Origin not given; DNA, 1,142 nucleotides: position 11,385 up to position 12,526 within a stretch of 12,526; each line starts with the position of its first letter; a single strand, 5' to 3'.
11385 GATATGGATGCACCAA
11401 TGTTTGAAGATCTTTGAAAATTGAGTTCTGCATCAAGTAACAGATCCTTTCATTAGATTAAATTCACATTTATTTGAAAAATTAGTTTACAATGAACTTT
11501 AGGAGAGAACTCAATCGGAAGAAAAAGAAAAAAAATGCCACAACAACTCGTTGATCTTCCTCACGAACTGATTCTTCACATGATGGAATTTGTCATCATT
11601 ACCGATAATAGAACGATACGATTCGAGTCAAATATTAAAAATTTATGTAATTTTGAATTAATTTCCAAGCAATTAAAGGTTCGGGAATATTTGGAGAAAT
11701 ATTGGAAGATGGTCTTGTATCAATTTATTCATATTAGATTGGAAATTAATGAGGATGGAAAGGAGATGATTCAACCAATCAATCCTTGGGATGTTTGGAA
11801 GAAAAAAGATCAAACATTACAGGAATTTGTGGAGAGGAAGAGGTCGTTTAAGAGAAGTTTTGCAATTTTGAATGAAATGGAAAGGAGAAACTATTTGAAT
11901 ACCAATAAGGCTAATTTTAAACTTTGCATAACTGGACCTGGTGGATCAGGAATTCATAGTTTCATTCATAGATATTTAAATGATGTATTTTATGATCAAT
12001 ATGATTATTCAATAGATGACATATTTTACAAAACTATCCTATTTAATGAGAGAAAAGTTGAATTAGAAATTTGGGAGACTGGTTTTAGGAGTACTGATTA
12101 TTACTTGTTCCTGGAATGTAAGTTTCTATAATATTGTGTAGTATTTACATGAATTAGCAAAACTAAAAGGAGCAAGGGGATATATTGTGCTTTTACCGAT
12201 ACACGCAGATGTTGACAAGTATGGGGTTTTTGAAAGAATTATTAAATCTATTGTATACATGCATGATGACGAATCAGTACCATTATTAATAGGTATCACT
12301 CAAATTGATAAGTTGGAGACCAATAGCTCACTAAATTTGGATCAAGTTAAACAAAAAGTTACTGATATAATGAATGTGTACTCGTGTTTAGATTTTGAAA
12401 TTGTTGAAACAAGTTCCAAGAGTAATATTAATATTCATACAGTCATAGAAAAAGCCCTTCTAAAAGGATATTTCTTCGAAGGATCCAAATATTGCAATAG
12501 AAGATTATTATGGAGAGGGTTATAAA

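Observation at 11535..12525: F-box domain fused to a Ras-like pseudo-GTPase domain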

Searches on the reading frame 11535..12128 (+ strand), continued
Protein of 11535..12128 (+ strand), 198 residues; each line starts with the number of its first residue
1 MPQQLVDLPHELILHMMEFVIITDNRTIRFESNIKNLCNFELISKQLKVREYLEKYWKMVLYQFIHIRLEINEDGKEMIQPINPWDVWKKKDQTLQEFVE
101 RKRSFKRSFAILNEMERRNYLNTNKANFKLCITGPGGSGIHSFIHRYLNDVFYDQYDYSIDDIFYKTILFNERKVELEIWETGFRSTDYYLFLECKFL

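Call 66: list_cluster_members(proteins=[P0001, P0002, P0003, P0014, P0019, P0015, P0017, P0020, P0022, P0024])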
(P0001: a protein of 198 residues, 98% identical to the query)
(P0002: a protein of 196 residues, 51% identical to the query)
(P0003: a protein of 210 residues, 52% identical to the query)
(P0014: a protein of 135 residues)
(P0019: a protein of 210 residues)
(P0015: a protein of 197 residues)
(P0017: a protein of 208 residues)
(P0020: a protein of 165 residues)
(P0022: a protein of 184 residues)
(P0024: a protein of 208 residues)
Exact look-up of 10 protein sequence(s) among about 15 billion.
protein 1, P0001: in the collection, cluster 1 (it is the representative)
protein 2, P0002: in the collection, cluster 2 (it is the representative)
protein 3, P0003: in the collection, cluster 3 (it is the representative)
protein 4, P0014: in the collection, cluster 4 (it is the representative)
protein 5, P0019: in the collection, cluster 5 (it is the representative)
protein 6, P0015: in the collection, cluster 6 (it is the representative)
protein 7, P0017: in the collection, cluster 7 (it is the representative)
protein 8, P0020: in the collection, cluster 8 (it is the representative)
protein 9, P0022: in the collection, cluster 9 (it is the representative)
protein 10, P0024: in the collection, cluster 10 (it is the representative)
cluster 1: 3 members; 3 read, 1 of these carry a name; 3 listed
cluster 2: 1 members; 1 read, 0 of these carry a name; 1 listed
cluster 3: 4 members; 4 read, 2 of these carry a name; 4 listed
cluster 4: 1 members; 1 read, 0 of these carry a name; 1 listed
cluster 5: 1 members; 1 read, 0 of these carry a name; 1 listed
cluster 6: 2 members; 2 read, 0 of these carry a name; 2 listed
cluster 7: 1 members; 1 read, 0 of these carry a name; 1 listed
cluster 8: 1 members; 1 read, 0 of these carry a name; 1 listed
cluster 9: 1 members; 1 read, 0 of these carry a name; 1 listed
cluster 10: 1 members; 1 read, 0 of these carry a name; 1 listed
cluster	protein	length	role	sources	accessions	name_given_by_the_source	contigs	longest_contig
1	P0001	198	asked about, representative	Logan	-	-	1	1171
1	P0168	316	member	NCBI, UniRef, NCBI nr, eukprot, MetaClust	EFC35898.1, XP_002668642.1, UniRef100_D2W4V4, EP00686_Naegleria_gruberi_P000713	rab family small GTPase [Naegleria gruberi] | Rab family small GTPase n=1 Tax=Naegleria gruberi TaxID=5762 RepID=D2W4V4_NAEGR | XP_002668642.1 rab family small GTPase [Naegleria gruberi strain NEG-M]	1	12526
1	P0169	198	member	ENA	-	-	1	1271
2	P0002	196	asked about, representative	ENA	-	-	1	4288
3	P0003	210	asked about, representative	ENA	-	-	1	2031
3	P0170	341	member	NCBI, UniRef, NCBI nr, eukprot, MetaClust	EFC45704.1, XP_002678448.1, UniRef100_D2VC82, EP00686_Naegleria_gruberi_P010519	ras family small GTPase (RAP-1) [Naegleria gruberi] | Ras family small GTPase (RAP-1) n=2 Tax=Naegleria gruberi TaxID=5762 RepID=D2VC82_NAEGR | XP_002678448.1 ras family small GTPase (RAP-1) [Naegleria gruberi strain NEG-M]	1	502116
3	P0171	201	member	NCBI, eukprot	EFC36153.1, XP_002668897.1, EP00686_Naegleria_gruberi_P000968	small GTPase, partial [Naegleria gruberi] | XP_002668897.1 small GTPase [Naegleria gruberi]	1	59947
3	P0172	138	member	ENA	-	-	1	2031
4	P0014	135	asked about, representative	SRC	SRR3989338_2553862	-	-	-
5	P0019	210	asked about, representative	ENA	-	-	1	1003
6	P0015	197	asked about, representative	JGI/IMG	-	-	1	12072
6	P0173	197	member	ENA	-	-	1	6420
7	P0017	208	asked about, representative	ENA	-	-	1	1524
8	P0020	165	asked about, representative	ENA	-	-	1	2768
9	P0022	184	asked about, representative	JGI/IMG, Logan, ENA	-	-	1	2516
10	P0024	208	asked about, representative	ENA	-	-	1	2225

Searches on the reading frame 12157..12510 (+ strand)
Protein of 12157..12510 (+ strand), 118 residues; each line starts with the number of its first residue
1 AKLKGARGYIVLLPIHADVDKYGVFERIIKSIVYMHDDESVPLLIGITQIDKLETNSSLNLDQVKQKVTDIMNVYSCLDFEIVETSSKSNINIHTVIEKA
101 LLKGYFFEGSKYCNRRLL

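Call 29: find_homologous_proteins(query=window:12157-12510:+, max_evalue=0.01)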
Query seq(118 aa): 4 candidates shared short words with the query, none scored E <= 0.01.
